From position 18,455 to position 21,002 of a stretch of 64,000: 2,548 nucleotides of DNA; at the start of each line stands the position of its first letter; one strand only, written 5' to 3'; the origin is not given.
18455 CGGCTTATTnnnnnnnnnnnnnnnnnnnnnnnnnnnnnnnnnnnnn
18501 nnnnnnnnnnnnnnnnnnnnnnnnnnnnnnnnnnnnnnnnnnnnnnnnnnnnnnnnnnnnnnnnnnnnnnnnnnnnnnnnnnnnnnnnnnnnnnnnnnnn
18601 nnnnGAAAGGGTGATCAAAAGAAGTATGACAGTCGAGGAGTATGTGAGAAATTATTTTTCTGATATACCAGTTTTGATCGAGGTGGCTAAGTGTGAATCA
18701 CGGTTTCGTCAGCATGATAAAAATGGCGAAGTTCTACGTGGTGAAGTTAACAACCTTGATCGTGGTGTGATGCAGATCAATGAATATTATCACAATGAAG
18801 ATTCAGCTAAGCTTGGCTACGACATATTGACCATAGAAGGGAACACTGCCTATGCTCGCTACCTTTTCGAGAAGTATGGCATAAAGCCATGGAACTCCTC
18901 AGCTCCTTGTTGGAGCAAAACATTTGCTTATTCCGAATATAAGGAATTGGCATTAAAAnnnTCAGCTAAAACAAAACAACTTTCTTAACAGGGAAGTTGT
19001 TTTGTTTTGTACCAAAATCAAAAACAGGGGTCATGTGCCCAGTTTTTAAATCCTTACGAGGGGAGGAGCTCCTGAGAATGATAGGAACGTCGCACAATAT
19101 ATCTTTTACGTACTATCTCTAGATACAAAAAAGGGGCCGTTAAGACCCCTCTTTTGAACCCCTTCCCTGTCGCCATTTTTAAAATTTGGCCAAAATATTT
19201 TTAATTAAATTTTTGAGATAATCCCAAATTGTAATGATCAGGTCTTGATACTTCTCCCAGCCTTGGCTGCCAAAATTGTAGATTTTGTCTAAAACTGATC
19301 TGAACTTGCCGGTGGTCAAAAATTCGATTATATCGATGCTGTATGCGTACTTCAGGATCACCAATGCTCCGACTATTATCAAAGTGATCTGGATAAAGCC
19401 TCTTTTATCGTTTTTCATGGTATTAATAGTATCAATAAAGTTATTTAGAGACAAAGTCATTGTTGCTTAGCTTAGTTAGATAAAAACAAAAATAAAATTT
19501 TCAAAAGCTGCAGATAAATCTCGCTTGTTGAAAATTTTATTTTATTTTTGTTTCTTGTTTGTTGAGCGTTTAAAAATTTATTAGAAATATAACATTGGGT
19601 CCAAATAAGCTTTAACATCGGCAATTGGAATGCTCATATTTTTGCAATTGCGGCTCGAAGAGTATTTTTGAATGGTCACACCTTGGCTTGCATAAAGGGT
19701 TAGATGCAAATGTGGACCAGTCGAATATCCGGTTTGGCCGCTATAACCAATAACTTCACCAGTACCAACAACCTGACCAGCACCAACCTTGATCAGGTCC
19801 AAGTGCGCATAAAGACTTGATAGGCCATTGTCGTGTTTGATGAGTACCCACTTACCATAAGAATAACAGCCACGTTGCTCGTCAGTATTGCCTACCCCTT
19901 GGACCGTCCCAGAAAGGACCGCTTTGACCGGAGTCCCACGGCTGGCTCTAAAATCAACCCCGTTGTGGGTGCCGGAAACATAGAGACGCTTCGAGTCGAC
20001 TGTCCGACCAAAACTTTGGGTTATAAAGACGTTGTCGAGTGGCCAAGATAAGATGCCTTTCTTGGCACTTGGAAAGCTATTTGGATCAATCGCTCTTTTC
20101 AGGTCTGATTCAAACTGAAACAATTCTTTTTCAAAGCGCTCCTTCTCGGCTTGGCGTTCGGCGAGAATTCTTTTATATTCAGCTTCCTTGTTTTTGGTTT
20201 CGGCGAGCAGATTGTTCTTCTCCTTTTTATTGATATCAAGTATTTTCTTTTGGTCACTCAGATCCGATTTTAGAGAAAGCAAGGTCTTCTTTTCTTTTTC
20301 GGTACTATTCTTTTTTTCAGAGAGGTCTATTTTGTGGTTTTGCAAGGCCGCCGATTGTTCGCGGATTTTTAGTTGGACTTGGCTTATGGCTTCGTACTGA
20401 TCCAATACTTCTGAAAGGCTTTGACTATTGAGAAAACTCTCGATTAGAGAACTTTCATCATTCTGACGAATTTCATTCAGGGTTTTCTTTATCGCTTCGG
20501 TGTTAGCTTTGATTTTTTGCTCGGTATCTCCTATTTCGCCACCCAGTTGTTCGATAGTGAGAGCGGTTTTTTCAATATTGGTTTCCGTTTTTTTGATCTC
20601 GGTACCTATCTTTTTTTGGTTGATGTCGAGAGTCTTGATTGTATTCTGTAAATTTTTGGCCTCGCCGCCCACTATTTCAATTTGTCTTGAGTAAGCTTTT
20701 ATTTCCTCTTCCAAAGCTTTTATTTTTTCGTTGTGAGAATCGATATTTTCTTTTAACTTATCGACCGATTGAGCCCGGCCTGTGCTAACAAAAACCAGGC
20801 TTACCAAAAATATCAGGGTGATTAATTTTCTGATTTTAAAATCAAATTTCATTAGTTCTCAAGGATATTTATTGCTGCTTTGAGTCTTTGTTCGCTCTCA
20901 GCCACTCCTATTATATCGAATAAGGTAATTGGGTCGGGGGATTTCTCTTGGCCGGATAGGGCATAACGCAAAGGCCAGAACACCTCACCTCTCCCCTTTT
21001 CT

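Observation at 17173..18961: Holin-like 2-TM peptide plus secreted lysozyme-like protein: candidate lysis or cell-wall-attack module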

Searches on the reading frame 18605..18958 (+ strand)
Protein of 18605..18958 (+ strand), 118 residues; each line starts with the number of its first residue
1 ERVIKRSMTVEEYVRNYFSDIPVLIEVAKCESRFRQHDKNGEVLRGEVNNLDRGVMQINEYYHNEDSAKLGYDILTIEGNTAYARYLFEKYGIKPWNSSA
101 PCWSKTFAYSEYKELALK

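Call 36: search_solved_structures(query=A2, max_evalue=10, show_alignments=0)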
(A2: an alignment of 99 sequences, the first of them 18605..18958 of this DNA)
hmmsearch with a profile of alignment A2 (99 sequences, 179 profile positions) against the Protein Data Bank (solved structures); distinct sequences matched with E-value up to 10: 1.
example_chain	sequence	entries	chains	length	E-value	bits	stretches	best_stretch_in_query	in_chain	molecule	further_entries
2fbd_A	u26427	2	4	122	0.31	14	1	85-167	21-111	Lysozyme 1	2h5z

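Call 43: predict_structure(alignment_id=A2)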
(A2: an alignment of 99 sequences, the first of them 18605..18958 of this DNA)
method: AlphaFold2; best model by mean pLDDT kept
length: 118 residues; sequences in the alignment: 99
mean_pLDDT: 77.1   pTM: 0.74
mean pLDDT of the five models: 77.1, 75.5, 71.1, 70.7, 64.7
residues with pLDDT >= 90: 17; 70-90: 67; 50-70: 29; < 50: 5
segments of 3 or more residues with pLDDT < 50: 1-5
pLDDT, mean of each block of 10 residues (from residue 1): 57 92 89 79 65 63 73 86 89 84 82 63
secondary structure, 60 per line:
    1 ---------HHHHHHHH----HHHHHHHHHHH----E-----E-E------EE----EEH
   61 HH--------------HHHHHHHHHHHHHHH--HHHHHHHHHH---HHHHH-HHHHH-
elements in order: H10-17 H22-32 H77-91 H94-103 H107-111 H113-117

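Call 45: fold_search(model_id=the predicted structure, library=pdb)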
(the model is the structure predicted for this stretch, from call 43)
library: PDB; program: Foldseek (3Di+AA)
matches with E <= 10: 59; with E <= 0.001: 0
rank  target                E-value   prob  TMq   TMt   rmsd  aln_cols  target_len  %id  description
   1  2gv0                  2.6e-01  0.60  0.43  0.40   7.9       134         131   19  The structure of the orthorhombic form of soft-shelled turtle lysozyme at 1.9 angstroms resolution (released 2007-05-08)
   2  6ukc                  2.6e-01  0.51  0.42  0.38   7.9       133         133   16  Crystal structure of a lysozyme from Litopenaeus vannamei (released 2020-03-25)
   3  6ul3_B                4.9e-01  0.33  0.39  0.35   8.3       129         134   19  Crystal structure of a lysozyme from Litopenaeus vannamei (released 2020-03-25)
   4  6p4a_C                5.2e-01  0.51  0.44  0.41   7.6       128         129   17  HyHEL10 Fab complexed with hen egg lysozyme carrying two mutations (HEL2x-rigid): R21Q and R73E (released 2020-05-27)
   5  1uid                  7.3e-01  0.41  0.43  0.41   7.6       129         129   16  ANALYSIS OF THE STABILIZATION OF HEN LYSOZYME WITH THE HELIX DIPOLE AND CHARGED SIDE CHAINS (released 1997-11-26)
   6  6p4b_C                7.3e-01  0.41  0.44  0.41   7.6       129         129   16  HyHEL10 fab variant HyHEL10-4x (heavy chain mutations L4F, Y33H, S56N, and Y58F) bound to hen egg lysozyme variant HEL (released 2020-05-27)
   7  1lzd                  7.3e-01  0.38  0.37  0.35   7.5       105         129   18  DISSECTION OF PROTEIN-CARBOHYDRATE INTERACTIONS IN MUTANT HEN EGG-WHITE LYSOZYME COMPLEXES AND THEIR HYDROLYTIC ACTIVITY (released 1995-05-08)
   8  2z2f                  7.8e-01  0.60  0.52  0.48   7.0       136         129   14  X-ray Crystal Structure of Bovine Stomach Lysozyme (released 2008-05-27)
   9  1nby_C                7.8e-01  0.35  0.44  0.41   8.6       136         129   17  Crystal Structure of HyHEL-63 complexed with HEL mutant K96A (released 2003-04-01)
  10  1lsn                  9.2e-01  0.38  0.44  0.41   7.4       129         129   16  THERMAL STABILITY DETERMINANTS OF CHICKEN EGG-WHITE LYSOZYME CORE MUTANTS: HYDROPHOBICITY, PACKING VOLUME AND CONSERVED  (released 1994-11-30)
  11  1iiz                  1.0e+00  0.18  0.34  0.33   8.3       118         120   19  Crystal Structure of the Induced Antibacterial Protein from Tasar Silkworm, Antheraea mylitta (released 2001-12-12)
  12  3g3a_B                1.2e+00  0.30  0.38  0.37   7.3       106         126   21  Structure of a lamprey variable lymphocyte receptor in complex with a protein antigen (released 2009-06-23)
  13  5aa4_C                1.2e+00  0.28  0.37  0.14   6.4        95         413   14  Crystal structure of MltF from Pseudomonas aeruginosa in complex with cell-wall tetrapeptide (released 2016-10-12)
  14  5o1j_A                1.2e+00  0.28  0.36  0.09   7.2        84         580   21  Lytic transglycosylase in action (released 2018-03-14)
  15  5mpq                  1.4e+00  0.44  0.43  0.11   6.1        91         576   21  Bulgecin A: The key to a broad-spectrum inhibitor that targets lytic transglycosylases (released 2017-03-29)
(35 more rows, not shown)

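Call 80: fold_search(model_id=the predicted structure, library=viral)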
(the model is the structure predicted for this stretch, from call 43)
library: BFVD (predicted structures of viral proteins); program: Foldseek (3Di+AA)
matches with E <= 10: 132; with E <= 0.001: 1
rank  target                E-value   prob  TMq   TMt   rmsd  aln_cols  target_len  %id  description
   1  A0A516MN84            9.1e-08  1.00  0.77  0.44   3.5       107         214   41  (no name in the UniProt tables at hand)
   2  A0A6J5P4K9            1.1e-01  0.66  0.41  0.09   9.4       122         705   20  LT_GEWL domain containing protein [uncultured Caudovirales phage]
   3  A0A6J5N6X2            1.4e-01  0.92  0.51  0.37   6.3       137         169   16  Transglycosylase SLT domain-containing protein [uncultured Caudovirales phage]
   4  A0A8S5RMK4            1.9e-01  0.87  0.43  0.35   4.3        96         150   20  Lysozyme [Virus sp. ctWxR2]
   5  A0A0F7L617            1.9e-01  0.85  0.46  0.37   5.8       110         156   20  Transglycosylase SLT domain-containing protein [uncultured marine virus]
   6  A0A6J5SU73            2.6e-01  0.72  0.43  0.40   6.4       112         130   20  LT_GEWL domain containing protein [uncultured Caudovirales phage]
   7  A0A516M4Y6            2.7e-01  0.69  0.46  0.09   7.0       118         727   18  (no name in the UniProt tables at hand)
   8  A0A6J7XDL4            2.9e-01  0.91  0.54  0.41   4.3       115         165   19  LT_GEWL domain containing protein [uncultured Caudovirales phage]
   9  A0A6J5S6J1            3.4e-01  0.84  0.49  0.36   7.2       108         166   22  Transglycosylase SLT domain 1 [uncultured Caudovirales phage]
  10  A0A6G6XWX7            3.6e-01  0.72  0.41  0.08   5.0        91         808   12  (no name in the UniProt tables at hand)
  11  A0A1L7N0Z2            3.6e-01  0.51  0.41  0.26   6.7       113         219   22  Putative transglycosylase [Ralstonia phage RP12]
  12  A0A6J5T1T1            3.8e-01  0.63  0.40  0.06   6.1       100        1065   19  LT_GEWL domain containing protein [uncultured Caudovirales phage]
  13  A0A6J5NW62            4.1e-01  0.77  0.50  0.34   5.2       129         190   18  Transglycosylase SLT domain-containing protein [uncultured Caudovirales phage]
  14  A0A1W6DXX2            4.1e-01  0.54  0.44  0.25   8.0       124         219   18  Putative entry lysozyme [Rhodococcus phage Toil]
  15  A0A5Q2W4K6            4.3e-01  0.54  0.46  0.32   7.1       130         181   17  (no name in the UniProt tables at hand)
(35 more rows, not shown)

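Call 89: find_related_loci(query=A2, collection=viral_contigs, flank=5000)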
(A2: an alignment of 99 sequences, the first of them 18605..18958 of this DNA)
Query A2 (118 aa) in viral_contigs; peptide patterns used: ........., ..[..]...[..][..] (x = any residue, [..] = any of these).
44 stretches matched a pattern; 1 encode a relative of the query (tblastn E <= 1e-3); 1 distinct loci.
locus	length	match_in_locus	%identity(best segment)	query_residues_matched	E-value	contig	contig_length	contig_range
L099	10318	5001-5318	50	4-105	4e-32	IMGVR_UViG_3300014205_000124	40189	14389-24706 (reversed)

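Call 95: search_protein_families(library=phrogs, proteins=[L099:3444-4862:+, L099:4875-5333:+, L099:5599-7662:+], max_evalue=0.001)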
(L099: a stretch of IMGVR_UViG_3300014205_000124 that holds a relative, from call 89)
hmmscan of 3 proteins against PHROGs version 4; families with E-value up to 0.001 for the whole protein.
L099:3444-4862:+ (473 aa): 5 families
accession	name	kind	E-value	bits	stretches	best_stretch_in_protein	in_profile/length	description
phrog_2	-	head and packaging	2.7e-34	120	1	7-423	261-596/807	terminase large subunit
phrog_2472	-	unknown function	3.6e-34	119.6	1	224-421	108-312/324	-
phrog_7579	-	head and packaging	4.1e-10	40.3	1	16-220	8-211/239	terminase large subunit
phrog_6672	-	head and packaging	2e-06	28.4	1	352-413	68-125/145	terminase large subunit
phrog_10250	-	head and packaging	0.0008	20.2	0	364-414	165-212/228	terminase large subunit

L099:4875-5333:+ (153 aa): 1 family
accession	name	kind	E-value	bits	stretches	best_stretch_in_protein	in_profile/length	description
phrog_19349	-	unknown function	0.0003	21.6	1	35-133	54-148/204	-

L099:5599-7662:+ (688 aa): 1 family
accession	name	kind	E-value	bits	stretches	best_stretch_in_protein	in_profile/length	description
phrog_1216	-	head and packaging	6.5e-08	32.5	1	334-512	378-556/714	portal protein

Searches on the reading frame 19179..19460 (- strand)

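Call 6: search_protein_families(library=pfam, proteins=[window:19179-19460:-], max_evalue=1)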
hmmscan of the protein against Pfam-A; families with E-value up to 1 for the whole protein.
window:19179-19460:- (93 aa): 1 family
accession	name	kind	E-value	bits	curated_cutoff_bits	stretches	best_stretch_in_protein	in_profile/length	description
PF16964.10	TadF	-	0.072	13.5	27.3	1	15-52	2-40/178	Putative tight adherence pilin protein F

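Call 7: search_protein_families(library=phrogs, proteins=[window:19179-19460:-], max_evalue=1)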
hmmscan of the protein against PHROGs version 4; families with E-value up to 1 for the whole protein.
window:19179-19460:- (93 aa): 8 families
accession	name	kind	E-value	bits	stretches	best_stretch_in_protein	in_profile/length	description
phrog_26744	-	unknown function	0.035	15.1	1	6-45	34-69/72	-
phrog_17020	-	unknown function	0.036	14.2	1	48-92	63-107/353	-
phrog_58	-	tail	0.052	12.8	1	8-90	690-762/1544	tail length tape measure protein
phrog_4200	-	tail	0.056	12.9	1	50-91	463-505/732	tail length tape measure protein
phrog_9257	-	unknown function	0.16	13.1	1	28-80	17-69/84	-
phrog_21468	-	unknown function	0.23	12.6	1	30-60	6-36/60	-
phrog_28246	-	tail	0.3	12.4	1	23-86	32-94/140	tail assembly protein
phrog_167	-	tail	0.36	9.4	1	50-88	1108-1148/1555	tail length tape measure protein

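Call 65: search_protein_families(library=ncbifam, proteins=[window:19179-19460:-], max_evalue=0.1)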
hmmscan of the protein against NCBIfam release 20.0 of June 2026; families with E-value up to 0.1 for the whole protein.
window:19179-19460:- (93 aa): 0 families

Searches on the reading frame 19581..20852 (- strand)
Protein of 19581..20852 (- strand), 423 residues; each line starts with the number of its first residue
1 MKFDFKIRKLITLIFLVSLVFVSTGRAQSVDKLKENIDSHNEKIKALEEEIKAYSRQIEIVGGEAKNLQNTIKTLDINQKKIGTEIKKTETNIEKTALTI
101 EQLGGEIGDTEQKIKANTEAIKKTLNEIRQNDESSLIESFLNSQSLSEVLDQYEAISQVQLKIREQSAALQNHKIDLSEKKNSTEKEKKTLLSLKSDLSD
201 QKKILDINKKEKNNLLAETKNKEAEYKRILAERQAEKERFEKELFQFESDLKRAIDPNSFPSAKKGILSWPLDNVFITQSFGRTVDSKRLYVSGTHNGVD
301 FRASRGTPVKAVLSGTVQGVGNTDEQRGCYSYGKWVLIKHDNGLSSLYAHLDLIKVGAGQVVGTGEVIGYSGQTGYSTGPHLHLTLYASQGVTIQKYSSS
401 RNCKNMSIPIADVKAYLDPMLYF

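Call 6: search_protein_families(library=pfam, proteins=[window:19581-20852:-], max_evalue=1)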
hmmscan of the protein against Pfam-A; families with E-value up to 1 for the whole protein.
window:19581-20852:- (423 aa): 8 families
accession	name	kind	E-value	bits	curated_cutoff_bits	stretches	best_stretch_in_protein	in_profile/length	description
PF01551.29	Peptidase_M23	-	5.1e-27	94.4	28.7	1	295-388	2-89/96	Peptidase family M23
PF24568.1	CC_PcsB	-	0.0001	22.5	27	1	108-159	2-54/75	Peptidoglycan hydrolase PcsB, coiled-coil domain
PF13166.12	AAA_13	-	0.0074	15.5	36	1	28-128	369-467/713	AAA domain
PF01519.22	DUF16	-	0.0086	17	40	1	27-74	47-94/104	Protein of unknown function DUF16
PF07889.17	DUF1664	-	0.02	15.4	34.6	1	28-82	66-120/124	Protein of unknown function (DUF1664)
PF23991.1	DUF7310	-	0.17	12.8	40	0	27-54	29-56/83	Coiled-coil region of unknown function (DUF7310)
PF01920.25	Prefoldin_2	-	0.17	12.3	27.6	1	16-59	50-93/106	Prefoldin subunit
PF15464.11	DUF4633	-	0.23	12.1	27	1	95-131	55-91/113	Domain of unknown function (DUF4633)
